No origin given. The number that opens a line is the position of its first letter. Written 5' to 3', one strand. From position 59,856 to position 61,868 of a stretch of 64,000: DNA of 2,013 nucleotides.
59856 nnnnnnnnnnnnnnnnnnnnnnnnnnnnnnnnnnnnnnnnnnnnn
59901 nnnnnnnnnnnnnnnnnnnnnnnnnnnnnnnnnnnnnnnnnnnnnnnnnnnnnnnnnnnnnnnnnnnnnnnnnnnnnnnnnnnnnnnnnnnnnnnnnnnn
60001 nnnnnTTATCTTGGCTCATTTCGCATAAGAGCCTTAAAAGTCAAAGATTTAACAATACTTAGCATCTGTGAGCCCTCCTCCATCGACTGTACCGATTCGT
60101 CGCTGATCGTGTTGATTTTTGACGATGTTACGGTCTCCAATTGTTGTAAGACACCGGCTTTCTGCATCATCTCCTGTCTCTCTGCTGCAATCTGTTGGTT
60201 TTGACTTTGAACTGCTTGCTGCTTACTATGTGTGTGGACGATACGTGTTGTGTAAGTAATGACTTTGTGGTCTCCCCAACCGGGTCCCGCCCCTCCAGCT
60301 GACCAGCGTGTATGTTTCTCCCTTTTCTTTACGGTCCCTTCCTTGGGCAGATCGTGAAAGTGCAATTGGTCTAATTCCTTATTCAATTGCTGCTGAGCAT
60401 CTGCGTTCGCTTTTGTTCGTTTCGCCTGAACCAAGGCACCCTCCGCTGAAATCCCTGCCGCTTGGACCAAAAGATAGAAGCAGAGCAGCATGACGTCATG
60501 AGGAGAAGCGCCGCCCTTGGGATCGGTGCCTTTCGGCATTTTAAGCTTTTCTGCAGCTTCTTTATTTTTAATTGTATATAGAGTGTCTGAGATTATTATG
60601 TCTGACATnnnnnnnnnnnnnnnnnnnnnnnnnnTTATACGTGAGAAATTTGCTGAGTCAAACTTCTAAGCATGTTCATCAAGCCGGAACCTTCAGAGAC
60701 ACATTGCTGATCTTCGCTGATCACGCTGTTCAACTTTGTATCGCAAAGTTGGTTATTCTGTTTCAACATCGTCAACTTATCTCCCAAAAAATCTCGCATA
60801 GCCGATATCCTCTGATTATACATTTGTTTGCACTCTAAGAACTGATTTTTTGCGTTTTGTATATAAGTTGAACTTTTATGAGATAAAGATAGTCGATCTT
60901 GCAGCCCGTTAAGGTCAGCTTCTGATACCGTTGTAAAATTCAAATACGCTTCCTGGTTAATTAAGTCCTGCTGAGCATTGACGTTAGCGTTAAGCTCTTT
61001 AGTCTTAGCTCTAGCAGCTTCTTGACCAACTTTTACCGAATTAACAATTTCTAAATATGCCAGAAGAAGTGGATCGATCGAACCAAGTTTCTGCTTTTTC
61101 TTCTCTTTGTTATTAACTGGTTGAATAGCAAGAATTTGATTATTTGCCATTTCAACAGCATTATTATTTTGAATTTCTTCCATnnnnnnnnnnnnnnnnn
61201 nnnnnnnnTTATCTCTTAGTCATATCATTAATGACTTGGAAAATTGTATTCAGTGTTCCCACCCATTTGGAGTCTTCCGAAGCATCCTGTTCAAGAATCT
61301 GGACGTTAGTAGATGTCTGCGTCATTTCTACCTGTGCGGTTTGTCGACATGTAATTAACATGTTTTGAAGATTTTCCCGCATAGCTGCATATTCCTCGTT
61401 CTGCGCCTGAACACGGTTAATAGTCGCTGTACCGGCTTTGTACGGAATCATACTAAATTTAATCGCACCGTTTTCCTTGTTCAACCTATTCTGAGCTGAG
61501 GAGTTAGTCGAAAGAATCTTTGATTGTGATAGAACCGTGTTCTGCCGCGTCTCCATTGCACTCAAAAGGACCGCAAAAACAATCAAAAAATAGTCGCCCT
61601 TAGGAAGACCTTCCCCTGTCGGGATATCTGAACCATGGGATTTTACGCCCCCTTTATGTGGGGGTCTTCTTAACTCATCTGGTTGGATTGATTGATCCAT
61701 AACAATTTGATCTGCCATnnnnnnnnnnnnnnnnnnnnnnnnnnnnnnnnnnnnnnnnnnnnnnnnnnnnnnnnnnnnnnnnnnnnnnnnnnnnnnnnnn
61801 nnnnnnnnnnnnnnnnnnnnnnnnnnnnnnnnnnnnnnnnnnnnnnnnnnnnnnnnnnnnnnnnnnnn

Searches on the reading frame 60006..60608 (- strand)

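Call 23: search_protein_families(library=pfam, proteins=[window:60006-60608:-], max_evalue=0.01)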
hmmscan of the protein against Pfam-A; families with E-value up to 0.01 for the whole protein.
window:60006-60608:- (200 aa): 1 family
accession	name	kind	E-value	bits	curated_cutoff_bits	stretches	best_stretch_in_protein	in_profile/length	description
PF05302.16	DUF720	-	1.9e-14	54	25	1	42-191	3-121/125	Protein of unknown function (DUF720)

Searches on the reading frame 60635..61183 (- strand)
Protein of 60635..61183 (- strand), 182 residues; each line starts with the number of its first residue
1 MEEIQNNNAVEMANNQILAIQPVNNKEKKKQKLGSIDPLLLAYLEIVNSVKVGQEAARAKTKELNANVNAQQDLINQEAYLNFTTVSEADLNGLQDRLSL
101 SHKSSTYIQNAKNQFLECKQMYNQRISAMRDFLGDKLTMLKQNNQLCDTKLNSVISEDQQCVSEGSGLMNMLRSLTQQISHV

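Call 23: search_protein_families(library=pfam, proteins=[window:60635-61183:-], max_evalue=0.01)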
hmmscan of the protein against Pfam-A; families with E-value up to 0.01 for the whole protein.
window:60635-61183:- (182 aa): 1 family
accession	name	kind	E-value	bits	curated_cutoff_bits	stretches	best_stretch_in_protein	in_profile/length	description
PF05302.16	DUF720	-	4e-12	46.5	25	1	45-177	8-120/125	Protein of unknown function (DUF720)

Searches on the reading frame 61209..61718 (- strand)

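Call 23: search_protein_families(library=pfam, proteins=[window:61209-61718:-], max_evalue=0.01)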
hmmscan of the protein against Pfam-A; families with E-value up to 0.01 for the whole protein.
window:61209-61718:- (169 aa): 1 family
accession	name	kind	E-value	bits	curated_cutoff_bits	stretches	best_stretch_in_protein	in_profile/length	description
PF05302.16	DUF720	-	5.5e-22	78.4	25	1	44-165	2-124/125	Protein of unknown function (DUF720)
